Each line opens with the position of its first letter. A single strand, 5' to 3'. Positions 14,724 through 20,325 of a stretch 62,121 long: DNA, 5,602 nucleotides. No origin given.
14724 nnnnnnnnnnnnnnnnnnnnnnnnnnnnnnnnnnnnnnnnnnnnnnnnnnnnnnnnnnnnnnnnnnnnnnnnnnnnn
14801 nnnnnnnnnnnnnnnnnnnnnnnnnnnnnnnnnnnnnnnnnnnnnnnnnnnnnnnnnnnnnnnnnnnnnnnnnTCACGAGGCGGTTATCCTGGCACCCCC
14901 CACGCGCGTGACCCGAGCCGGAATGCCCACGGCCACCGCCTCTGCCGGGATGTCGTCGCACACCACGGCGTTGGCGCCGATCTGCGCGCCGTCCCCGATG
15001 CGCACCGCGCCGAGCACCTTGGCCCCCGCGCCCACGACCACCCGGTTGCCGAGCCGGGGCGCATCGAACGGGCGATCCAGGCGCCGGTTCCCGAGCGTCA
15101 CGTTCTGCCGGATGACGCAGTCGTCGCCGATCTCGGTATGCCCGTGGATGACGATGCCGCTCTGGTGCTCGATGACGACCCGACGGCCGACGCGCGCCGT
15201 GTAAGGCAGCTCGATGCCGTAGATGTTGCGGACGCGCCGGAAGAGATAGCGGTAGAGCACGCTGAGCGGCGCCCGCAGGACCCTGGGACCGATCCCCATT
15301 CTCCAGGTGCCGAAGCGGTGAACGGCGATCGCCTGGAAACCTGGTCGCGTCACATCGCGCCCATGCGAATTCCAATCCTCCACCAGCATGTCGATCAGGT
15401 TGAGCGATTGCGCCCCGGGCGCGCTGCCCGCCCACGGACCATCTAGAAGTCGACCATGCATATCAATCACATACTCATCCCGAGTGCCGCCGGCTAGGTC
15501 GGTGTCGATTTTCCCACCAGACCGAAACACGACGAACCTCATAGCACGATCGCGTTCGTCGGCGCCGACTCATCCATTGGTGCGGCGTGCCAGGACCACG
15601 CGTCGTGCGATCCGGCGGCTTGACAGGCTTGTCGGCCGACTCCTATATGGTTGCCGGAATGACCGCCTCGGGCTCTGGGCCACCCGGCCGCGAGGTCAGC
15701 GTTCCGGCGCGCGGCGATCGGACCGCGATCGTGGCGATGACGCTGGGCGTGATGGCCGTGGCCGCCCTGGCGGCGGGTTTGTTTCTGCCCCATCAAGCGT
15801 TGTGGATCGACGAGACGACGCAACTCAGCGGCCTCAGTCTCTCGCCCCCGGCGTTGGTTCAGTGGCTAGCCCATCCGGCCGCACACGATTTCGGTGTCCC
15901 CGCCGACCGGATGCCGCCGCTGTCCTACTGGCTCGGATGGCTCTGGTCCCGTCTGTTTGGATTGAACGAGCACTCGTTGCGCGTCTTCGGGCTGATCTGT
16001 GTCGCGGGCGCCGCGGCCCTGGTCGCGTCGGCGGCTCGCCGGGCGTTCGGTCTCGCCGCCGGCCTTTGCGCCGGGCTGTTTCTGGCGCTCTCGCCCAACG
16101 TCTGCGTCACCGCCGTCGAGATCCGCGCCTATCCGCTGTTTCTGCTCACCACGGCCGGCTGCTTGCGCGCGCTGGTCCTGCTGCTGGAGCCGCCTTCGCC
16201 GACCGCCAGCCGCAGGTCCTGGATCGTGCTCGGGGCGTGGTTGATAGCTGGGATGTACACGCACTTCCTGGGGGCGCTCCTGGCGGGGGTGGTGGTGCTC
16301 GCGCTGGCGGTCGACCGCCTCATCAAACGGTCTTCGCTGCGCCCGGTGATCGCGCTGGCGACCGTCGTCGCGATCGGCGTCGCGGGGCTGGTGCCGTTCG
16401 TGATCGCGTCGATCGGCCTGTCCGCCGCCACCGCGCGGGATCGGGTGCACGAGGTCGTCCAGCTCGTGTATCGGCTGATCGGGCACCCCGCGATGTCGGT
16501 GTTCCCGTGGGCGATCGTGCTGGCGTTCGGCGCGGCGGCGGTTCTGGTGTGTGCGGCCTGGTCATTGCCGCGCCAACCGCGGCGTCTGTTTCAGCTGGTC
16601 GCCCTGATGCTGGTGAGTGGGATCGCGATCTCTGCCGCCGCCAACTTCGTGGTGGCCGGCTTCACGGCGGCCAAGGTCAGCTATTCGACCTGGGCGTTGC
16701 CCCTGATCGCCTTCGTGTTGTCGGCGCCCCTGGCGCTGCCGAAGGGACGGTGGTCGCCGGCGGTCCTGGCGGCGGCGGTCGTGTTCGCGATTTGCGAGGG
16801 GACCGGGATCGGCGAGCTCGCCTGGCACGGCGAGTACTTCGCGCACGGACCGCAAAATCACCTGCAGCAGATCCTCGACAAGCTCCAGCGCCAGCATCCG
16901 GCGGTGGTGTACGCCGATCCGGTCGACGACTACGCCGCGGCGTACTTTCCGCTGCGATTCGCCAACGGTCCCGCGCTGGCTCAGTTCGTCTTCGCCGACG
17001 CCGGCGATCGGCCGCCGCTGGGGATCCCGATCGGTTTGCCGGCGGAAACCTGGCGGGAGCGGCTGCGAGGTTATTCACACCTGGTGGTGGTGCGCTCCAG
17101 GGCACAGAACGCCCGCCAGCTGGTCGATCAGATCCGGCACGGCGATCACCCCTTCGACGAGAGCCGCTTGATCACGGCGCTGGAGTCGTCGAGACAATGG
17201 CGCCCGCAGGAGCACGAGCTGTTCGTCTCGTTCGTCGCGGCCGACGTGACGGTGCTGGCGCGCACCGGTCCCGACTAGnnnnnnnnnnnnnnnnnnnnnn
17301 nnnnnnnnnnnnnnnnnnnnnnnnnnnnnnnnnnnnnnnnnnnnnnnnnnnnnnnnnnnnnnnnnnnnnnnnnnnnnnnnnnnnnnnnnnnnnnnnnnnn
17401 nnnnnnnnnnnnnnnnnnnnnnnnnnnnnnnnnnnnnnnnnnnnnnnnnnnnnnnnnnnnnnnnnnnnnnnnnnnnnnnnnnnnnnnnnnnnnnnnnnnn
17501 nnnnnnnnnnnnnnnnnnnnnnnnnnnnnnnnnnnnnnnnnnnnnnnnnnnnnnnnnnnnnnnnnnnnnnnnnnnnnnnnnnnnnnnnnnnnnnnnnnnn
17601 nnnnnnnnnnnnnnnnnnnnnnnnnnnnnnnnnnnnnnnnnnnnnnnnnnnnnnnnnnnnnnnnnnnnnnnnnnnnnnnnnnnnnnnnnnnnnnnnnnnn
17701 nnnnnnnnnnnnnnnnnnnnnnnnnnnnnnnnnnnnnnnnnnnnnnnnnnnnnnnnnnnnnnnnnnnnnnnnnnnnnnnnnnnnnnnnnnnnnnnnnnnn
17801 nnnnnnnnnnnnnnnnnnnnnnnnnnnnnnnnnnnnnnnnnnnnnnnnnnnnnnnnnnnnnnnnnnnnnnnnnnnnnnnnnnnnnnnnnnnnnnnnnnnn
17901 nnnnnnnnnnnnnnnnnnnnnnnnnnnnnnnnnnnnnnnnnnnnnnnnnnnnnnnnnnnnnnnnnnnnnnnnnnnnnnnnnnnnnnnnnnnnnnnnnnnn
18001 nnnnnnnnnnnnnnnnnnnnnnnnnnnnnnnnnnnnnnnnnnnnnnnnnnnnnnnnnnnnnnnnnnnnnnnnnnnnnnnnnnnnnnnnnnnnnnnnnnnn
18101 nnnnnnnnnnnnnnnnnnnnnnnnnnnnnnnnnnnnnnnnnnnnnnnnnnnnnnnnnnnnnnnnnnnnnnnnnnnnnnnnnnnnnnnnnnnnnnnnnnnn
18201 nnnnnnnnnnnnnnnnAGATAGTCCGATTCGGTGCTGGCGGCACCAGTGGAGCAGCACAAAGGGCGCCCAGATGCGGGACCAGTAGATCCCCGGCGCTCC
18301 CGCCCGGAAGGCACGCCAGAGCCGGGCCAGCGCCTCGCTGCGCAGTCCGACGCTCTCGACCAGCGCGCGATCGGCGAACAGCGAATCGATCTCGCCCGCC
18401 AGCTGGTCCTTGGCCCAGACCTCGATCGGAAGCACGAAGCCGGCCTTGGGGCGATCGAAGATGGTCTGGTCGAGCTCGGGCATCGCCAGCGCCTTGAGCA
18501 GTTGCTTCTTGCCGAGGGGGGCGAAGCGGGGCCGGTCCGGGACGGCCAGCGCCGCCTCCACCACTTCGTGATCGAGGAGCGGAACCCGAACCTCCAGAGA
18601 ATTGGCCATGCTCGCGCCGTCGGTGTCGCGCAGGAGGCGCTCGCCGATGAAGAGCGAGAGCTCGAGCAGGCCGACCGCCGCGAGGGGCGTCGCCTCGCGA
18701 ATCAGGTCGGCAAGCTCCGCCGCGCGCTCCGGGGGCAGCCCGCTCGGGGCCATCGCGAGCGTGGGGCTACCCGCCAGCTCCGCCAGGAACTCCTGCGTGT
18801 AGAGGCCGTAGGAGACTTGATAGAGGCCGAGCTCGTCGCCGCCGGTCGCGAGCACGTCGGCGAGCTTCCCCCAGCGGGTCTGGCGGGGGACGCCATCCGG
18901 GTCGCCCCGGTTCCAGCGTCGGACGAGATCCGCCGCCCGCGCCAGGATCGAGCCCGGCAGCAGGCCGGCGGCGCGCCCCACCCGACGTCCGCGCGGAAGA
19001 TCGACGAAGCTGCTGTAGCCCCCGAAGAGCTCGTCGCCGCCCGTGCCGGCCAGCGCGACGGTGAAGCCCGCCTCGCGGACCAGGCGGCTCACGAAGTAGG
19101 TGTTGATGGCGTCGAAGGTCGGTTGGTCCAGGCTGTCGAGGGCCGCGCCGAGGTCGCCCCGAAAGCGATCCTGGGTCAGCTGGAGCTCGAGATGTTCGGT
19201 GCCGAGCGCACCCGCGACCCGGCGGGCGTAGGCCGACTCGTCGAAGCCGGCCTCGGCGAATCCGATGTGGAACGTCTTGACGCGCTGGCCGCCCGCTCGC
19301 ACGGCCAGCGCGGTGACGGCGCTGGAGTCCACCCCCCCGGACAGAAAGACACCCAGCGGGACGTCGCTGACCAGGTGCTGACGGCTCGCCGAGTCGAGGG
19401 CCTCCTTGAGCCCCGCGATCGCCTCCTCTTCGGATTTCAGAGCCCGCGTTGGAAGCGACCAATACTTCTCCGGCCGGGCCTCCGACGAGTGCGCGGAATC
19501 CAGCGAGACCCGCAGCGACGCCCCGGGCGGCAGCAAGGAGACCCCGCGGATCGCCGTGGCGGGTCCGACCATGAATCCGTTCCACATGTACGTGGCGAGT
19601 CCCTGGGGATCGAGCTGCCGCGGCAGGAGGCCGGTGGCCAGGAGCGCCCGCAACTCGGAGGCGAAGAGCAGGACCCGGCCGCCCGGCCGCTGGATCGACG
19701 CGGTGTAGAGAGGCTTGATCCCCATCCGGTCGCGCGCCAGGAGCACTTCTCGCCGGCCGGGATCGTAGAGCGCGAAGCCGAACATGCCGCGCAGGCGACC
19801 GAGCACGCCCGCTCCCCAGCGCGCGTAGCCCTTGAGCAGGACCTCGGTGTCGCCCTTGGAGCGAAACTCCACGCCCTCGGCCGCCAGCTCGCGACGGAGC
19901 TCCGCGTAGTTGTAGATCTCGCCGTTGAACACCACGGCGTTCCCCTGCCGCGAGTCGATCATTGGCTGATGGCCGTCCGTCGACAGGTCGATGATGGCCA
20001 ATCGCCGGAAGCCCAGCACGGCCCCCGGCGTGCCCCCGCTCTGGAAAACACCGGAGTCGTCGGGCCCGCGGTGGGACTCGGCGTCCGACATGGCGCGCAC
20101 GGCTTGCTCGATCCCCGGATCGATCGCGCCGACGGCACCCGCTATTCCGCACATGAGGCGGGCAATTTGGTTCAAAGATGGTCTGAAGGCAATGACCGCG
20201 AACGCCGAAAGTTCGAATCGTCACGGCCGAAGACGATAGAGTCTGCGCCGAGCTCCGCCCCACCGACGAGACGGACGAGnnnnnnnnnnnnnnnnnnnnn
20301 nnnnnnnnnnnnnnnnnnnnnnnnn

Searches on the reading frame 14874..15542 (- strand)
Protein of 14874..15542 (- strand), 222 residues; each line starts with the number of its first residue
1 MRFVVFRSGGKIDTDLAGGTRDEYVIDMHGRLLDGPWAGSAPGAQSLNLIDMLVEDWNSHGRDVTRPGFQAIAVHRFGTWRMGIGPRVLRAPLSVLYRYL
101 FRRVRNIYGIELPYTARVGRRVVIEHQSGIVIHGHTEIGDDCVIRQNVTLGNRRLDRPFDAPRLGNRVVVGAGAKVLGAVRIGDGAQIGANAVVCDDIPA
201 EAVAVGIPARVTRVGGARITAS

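Call 5: search_protein_families(library=pfam, proteins=[window:14874-15542:-], max_evalue=0.01)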
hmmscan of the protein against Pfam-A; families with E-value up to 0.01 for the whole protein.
window:14874-15542:- (222 aa): 3 families
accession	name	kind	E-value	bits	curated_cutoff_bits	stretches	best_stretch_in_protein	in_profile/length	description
PF00132.30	Hexapep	-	1.4e-13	50.3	27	2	163-194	3-34/36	Bacterial transferase hexapeptide (six repeats)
PF14602.12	Hexapep_2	-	0.0018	18.4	27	0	164-194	4-32/34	Hexapeptide repeat of succinyl-transferase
PF25084.1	LbH_EIF2B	-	0.0036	17.7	54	0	110-194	10-87/105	EIF2B subunit epsilon LbH domain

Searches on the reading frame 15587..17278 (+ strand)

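Call 5: search_protein_families(library=pfam, proteins=[window:15587-17278:+], max_evalue=0.01)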
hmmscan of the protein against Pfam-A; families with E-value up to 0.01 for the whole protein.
window:15587-17278:+ (563 aa): 2 families
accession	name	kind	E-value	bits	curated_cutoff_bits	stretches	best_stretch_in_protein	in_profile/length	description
PF13231.12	PMT_2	-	1.6e-12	48.4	26.1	1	110-272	3-158/160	Dolichyl-phosphate-mannose-protein mannosyltransferase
PF11028.14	TMEM260-like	-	0.0022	18.2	24.2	1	148-240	78-170/179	Protein O-mannosyl-transferase TMEM260-like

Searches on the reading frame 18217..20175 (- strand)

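Call 15: search_protein_families(library=pfam, max_evalue=0.0001, proteins=[window:18217-20175:-])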
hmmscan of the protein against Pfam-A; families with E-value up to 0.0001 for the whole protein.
seq(653 aa): 3 families
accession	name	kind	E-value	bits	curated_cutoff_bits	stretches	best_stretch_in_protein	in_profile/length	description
PF00733.27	Asn_synthase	-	2.3e-76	258.2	21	1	256-644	2-352/354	Asparagine synthase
PF13537.11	GATase_7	-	7.3e-42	142.7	25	1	57-180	2-123/123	Glutamine amidotransferase domain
PF13522.11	GATase_6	-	1.1e-37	129.4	27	1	38-174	1-130/130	Glutamine amidotransferase domain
